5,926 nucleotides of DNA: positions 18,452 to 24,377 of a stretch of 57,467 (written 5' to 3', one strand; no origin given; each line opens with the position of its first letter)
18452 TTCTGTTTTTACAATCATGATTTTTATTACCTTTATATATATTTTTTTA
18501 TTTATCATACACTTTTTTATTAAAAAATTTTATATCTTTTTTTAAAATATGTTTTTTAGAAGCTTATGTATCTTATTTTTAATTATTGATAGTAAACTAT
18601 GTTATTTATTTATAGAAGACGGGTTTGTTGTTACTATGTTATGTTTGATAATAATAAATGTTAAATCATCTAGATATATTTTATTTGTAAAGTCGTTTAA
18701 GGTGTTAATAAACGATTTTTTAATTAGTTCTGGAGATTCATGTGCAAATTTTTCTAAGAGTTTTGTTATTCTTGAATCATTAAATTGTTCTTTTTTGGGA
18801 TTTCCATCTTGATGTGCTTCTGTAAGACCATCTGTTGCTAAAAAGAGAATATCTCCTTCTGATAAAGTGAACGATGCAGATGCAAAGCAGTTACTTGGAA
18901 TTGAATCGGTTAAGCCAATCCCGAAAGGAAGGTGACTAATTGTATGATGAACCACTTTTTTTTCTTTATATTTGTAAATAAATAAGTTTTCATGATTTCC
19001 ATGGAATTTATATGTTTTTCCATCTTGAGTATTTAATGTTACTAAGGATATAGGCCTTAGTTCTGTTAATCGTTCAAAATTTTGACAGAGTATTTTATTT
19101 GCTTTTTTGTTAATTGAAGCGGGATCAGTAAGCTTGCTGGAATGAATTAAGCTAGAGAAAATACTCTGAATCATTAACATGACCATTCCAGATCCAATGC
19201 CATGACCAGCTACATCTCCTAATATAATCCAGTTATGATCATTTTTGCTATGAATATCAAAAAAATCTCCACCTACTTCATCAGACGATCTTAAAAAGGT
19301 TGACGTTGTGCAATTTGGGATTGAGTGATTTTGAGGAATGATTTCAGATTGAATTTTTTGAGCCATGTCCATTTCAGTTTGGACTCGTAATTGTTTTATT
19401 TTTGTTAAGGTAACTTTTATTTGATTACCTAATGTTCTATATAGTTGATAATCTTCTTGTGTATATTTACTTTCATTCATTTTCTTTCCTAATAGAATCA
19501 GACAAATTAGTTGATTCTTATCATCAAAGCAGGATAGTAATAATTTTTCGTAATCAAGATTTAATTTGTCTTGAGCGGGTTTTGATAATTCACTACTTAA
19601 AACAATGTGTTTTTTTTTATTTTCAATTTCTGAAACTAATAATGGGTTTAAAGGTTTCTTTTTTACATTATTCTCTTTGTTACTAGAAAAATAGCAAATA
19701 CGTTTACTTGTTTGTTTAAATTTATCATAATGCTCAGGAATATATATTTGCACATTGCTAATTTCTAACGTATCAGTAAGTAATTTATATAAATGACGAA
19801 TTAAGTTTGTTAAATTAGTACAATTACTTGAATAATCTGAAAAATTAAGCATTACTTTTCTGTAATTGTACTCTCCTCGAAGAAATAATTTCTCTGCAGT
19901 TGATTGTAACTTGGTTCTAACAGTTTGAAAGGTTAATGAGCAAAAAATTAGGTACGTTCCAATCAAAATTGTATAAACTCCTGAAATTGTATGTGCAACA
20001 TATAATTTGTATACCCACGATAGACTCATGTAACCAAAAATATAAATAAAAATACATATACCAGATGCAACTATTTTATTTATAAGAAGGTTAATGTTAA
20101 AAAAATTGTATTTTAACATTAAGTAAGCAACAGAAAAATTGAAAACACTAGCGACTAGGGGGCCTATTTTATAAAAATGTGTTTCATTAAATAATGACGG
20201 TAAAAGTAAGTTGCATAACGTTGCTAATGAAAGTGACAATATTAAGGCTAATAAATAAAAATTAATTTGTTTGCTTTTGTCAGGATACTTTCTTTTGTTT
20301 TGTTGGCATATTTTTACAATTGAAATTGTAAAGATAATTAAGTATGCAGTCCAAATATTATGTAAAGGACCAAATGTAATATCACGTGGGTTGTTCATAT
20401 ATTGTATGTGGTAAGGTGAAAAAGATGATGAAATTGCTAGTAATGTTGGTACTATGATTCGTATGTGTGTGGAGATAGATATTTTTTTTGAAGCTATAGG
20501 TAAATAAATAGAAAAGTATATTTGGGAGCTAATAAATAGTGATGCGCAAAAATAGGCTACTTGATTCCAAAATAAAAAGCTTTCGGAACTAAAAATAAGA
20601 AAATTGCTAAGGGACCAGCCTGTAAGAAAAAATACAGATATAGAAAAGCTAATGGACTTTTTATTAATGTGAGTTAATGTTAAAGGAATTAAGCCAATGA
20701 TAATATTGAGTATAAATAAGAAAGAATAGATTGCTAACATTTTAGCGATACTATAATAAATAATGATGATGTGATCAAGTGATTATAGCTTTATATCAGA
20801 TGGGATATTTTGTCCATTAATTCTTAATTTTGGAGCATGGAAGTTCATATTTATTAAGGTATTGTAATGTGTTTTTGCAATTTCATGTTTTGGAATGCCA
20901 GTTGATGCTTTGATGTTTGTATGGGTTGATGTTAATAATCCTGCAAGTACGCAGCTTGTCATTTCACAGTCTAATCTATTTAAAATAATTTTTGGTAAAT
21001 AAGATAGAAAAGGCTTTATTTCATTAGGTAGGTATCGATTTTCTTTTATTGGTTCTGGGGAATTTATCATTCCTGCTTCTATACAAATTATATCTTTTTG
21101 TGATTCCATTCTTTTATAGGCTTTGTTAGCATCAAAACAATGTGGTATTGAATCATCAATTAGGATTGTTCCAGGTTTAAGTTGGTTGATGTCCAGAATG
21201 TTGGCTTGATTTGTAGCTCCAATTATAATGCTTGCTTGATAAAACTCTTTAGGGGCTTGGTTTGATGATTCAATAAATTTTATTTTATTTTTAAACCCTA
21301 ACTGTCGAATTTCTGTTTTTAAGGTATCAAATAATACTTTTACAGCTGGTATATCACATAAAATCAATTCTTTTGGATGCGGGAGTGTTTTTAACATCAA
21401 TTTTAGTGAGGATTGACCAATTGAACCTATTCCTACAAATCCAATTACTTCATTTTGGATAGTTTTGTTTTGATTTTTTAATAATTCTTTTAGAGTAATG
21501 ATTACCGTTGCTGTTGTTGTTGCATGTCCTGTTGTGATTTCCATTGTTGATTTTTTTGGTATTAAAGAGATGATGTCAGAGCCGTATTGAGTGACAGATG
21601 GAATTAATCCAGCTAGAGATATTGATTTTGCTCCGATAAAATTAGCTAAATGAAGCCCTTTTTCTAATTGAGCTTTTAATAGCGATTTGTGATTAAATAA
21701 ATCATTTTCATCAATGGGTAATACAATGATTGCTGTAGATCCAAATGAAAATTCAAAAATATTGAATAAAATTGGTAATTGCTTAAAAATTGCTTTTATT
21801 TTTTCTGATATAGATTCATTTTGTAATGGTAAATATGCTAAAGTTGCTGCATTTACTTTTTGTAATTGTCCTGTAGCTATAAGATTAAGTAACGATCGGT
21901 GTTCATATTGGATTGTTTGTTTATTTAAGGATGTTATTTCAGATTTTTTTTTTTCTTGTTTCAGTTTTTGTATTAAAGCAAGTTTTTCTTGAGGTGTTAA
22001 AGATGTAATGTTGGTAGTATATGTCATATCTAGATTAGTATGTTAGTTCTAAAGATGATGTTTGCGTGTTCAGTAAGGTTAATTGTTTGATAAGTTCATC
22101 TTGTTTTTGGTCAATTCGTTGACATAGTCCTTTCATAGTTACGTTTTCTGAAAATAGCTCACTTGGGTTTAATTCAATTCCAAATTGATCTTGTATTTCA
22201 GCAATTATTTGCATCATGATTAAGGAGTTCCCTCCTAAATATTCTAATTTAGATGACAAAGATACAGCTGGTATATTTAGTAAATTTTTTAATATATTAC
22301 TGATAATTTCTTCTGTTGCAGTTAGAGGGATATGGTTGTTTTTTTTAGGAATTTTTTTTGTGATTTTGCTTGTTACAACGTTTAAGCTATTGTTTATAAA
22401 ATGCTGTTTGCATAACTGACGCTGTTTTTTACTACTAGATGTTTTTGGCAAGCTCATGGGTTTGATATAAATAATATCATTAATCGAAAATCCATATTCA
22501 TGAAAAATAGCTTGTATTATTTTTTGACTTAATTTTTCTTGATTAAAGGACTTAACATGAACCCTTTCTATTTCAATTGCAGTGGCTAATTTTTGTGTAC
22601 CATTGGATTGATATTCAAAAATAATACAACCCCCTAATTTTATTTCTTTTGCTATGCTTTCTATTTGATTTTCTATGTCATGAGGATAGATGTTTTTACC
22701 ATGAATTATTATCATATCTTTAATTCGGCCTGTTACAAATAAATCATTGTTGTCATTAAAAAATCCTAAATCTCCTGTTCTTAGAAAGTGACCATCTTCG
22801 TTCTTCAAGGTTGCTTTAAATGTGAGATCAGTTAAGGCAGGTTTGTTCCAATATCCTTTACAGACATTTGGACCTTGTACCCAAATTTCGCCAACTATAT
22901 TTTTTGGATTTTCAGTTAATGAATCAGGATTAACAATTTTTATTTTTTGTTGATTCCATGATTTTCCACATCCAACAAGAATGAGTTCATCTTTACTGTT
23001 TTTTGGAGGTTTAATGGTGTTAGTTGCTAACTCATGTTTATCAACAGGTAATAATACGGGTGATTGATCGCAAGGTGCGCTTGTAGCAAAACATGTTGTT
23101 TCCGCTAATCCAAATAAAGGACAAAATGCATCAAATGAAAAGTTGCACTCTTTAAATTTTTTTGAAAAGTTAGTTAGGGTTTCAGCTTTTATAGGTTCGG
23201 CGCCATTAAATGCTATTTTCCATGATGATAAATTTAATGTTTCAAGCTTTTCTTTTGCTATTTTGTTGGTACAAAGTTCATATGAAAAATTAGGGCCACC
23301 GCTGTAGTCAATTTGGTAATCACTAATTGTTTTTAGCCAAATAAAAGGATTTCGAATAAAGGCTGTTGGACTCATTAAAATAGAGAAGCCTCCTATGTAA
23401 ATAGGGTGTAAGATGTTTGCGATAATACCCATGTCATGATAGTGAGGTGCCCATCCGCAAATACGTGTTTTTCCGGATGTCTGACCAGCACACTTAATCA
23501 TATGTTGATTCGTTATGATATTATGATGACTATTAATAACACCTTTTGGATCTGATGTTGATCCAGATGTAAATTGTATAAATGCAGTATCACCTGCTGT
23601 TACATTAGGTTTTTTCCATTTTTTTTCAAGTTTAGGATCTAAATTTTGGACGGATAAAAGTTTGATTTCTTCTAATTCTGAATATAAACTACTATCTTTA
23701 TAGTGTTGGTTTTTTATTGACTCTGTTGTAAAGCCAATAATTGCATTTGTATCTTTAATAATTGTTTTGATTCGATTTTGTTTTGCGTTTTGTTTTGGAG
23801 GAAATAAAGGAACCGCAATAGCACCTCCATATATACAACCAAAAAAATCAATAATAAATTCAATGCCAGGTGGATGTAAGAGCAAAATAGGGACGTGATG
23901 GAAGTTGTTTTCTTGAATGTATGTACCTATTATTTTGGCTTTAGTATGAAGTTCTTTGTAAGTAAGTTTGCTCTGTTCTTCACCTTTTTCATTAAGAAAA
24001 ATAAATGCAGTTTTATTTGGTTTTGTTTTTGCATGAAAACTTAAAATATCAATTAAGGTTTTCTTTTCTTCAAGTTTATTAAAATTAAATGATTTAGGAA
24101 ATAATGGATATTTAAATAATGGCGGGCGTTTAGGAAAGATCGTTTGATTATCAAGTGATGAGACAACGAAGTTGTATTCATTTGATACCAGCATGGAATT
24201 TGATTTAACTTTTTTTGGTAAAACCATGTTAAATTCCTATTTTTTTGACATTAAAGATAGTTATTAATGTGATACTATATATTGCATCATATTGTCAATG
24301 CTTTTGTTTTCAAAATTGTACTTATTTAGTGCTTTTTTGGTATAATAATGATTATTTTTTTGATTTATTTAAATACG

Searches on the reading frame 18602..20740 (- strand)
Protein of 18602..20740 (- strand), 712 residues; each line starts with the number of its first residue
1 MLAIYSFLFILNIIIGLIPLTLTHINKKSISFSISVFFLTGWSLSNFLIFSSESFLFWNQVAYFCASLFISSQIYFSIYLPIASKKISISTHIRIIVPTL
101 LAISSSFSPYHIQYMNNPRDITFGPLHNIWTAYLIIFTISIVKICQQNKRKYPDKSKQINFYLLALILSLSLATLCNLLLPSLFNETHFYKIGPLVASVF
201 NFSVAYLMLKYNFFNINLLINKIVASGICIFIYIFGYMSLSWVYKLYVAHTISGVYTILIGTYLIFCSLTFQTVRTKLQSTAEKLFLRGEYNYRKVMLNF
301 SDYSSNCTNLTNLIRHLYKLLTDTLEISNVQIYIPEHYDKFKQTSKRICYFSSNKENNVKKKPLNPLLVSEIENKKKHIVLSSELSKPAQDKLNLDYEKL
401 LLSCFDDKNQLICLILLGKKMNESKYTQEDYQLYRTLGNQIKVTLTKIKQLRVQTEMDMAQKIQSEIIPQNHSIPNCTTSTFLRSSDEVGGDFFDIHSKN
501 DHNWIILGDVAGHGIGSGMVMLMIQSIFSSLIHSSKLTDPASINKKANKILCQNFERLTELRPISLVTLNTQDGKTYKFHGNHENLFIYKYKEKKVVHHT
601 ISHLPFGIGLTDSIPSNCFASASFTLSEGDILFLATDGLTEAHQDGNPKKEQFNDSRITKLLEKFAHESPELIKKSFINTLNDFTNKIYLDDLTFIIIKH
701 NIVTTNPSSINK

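Call 3: search_protein_families(library=pfam, proteins=[window:18602-20740:-], max_evalue=0.1)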
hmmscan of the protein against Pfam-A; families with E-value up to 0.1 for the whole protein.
window:18602-20740:- (712 aa): 1 family
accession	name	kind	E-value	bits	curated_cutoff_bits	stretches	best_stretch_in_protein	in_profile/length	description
PF07228.17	SpoIIE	-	2.5e-29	103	25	1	501-700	3-191/192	Stage II sporulation protein E (SpoIIE)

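Call 4: search_protein_families(library=ncbifam, proteins=[window:18602-20740:-], max_evalue=0.1)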
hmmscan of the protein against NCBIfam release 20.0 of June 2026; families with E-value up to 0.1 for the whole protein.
window:18602-20740:- (712 aa): 3 families
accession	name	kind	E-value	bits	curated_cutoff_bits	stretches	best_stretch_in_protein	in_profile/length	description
NF038263.1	prot_phos_SiaA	equivalog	5.5e-11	41.7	700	1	450-696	408-653/658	biofilm regulation protein phosphatase SiaA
TIGR02916.1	PEP_his_kin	equivalog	0.00067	18.3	300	1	257-449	267-461/679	XrtA/PEP-CTERM system histidine kinase PrsK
NF045505.1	RR_RssB_Pseudo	equivalog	0.096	11.7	700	0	421-536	122-237/394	two-component system response regulator RssB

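Call 90: search_protein_families(library=padloc, proteins=[window:18602-20740:-], max_evalue=0.01)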
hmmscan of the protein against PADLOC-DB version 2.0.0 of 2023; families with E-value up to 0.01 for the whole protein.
window:18602-20740:- (712 aa): 0 families

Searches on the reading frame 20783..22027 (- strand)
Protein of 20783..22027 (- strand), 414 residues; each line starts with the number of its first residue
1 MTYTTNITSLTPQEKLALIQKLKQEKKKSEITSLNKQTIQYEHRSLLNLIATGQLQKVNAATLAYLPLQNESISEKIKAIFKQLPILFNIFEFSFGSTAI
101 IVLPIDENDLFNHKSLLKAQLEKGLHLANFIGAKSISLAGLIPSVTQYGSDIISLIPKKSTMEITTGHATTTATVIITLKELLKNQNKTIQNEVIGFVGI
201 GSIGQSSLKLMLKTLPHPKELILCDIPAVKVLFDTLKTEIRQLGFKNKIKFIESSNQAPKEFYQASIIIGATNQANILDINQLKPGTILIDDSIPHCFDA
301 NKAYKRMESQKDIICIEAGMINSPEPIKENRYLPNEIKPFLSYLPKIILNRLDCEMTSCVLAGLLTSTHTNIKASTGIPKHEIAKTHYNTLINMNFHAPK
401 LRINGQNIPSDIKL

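Call 3: search_protein_families(library=pfam, proteins=[window:20783-22027:-], max_evalue=0.1)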
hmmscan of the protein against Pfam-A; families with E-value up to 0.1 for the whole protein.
window:20783-22027:- (414 aa): 3 families
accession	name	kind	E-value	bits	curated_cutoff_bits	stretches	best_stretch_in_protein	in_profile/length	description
PF02882.25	THF_DHG_CYH_C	-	0.01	15.6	27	1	254-294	69-109/160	Tetrahydrofolate dehydrogenase/cyclohydrolase, NAD(P)-binding domain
PF04218.19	CENP-B_N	-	0.024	14.7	21.2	0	8-31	5-28/53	CENP-B N-terminal DNA-binding domain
PF21642.2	SP_0191-like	-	0.04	14.6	27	0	233-288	40-95/132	SP_0191-like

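Call 4: search_protein_families(library=ncbifam, proteins=[window:20783-22027:-], max_evalue=0.1)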
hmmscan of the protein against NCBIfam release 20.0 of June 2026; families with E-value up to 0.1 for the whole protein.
window:20783-22027:- (414 aa): 4 families
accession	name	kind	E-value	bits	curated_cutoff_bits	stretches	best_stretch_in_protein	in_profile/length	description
NF053554.1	prodigi_MAP_PigE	equivalog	8.3e-11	40.9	850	1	100-327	65-276/837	prodigiosin MAP biosynthesis aminotransferase PigE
TIGR03944.1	dehyd_SbnB_fam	equivalog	8.2e-06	25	326.9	1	169-293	112-229/327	2,3-diaminopropionate biosynthesis protein SbnB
NF010790.0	PRK14194.1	equivalog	0.068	12.4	508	0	255-296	193-234/301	bifunctional methylenetetrahydrofolate dehydrogenase/methenyltetrahydrofolate cyclohydrolase FolD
NF010789.1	PRK14193.1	equivalog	0.086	12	401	0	260-326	198-259/281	bifunctional methylenetetrahydrofolate dehydrogenase/methenyltetrahydrofolate cyclohydrolase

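Call 71: search_solved_structures(query=window:20783-22027:-, max_evalue=0.01)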
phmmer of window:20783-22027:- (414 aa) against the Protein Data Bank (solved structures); distinct sequences matched with E-value up to 0.01: 2.
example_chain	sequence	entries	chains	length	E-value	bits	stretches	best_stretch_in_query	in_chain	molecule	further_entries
9e4s_A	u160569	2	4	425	1.6e-78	267.5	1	23-405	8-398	Amino acid adenylation domain protein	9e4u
9e4x_A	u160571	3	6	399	3.5e-77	263.1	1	35-405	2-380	Amino acid adenylation domain protein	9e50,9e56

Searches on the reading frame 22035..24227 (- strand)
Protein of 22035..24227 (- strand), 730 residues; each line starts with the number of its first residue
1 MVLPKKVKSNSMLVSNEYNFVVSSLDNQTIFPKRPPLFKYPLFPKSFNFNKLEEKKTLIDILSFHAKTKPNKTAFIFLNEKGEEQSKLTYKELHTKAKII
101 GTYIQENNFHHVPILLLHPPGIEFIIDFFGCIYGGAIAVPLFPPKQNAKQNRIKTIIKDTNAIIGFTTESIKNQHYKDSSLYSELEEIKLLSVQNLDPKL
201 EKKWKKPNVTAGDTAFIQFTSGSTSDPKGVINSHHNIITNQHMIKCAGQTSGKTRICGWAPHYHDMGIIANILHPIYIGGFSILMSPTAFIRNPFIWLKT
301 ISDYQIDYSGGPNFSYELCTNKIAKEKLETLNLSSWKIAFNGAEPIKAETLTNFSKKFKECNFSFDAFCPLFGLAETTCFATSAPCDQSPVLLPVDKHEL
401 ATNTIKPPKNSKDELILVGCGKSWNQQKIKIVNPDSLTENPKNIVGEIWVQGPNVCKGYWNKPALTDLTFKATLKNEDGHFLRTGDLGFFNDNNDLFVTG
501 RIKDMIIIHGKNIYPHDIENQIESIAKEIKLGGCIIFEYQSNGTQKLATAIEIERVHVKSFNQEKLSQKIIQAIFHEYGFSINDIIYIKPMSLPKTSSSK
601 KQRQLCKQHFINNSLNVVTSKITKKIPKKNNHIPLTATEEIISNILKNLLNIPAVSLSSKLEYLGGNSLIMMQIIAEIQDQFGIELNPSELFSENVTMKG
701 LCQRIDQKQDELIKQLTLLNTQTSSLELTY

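Call 47: search_protein_families(library=pfam, proteins=[window:22035-24227:-], max_evalue=0.00001)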
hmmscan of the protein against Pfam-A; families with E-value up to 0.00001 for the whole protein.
window:22035-24227:- (730 aa): 3 families
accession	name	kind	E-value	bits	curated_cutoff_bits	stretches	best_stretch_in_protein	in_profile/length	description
PF00501.34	AMP-binding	-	1.9e-56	192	29.9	1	65-460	4-384/384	AMP-binding enzyme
PF23024.1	AMP-dom_DIP2-like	-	6.6e-13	49.1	27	1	504-617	2-107/110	Disco-interacting protein 2-like, AMP domain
PF00550.31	PP-binding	-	9.6e-11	42.2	20.8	1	642-705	3-67/67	Phosphopantetheine attachment site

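Call 91: search_protein_families(library=ncbifam, proteins=[window:22035-24227:-], max_evalue=0.001)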
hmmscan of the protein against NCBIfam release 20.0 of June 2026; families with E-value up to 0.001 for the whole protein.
window:22035-24227:- (730 aa): 102 families (the best 25 are shown)
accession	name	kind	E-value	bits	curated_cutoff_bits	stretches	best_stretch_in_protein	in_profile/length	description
NF004282.0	PRK05691.1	subfamily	8.9e-157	523.1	4090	1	53-719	6-667/4334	non-ribosomal peptide synthase/polyketide synthase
NF004509.1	PRK05850.1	subfamily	1.6e-117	393.2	775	1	55-614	2-572/578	fatty-acid--AMP ligase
NF009124.0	PRK12476.1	subfamily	1.5e-101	340.5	922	1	55-617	33-611/612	fatty acyl-AMP ligase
NF038339.3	FAAL_FadD32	equivalog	1.8e-98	330.3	975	1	51-616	13-614/625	long-chain-fatty-acid--AMP ligase FadD32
NF006624.1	PRK09192.1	subfamily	2.1e-96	323.5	600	1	53-614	13-564/567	fatty acyl-AMP ligase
NF038337.1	FAAL_FadD21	exception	5.5e-93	312.4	1100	1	58-613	6-572/579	fatty-acid--AMP ligase FAAL21/FadD21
NF040633.1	FadD32_Coryne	exception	5.2e-87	292.6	875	1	78-611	53-613/614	FadD32-like long-chain-fatty-acid--AMP ligase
NF038338.1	FAAL_FadD28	exception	6.7e-83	279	1100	1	61-613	9-573/580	fatty-acid--AMP ligase FAAL28/FadD28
NF005850.0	PRK07768.1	subfamily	1e-81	274.8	572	1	81-609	23-542/545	long-chain-fatty-acid--CoA ligase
NF004510.0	PRK05851.1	equivalog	1.3e-59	201.7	621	1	72-608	16-518/525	long-chain-fatty acid--ACP ligase MbtM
NF004837.0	PRK06187.1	subfamily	1.5e-42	145.6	476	1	54-548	6-467/531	long-chain-fatty-acid--CoA ligase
TIGR01733.1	AA-adenyl-dom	subfamily_domain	7.4e-41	140.3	317.4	1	89-524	1-400/409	amino acid adenylation domain-containing protein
NF006181.0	PRK08314.1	subfamily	2.8e-38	131.5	705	3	423-541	376-489/563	long-chain-fatty-acid--CoA ligase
NF052269.1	Staph_lig_FadD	equivalog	1.8e-36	125.5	650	2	420-607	319-490/499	long-chain-fatty-acid--CoA ligase FadD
NF004511.1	PRK05852.1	equivalog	1.5e-32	113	650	1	58-525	1-427/505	FadD7 family fatty acid--CoA ligase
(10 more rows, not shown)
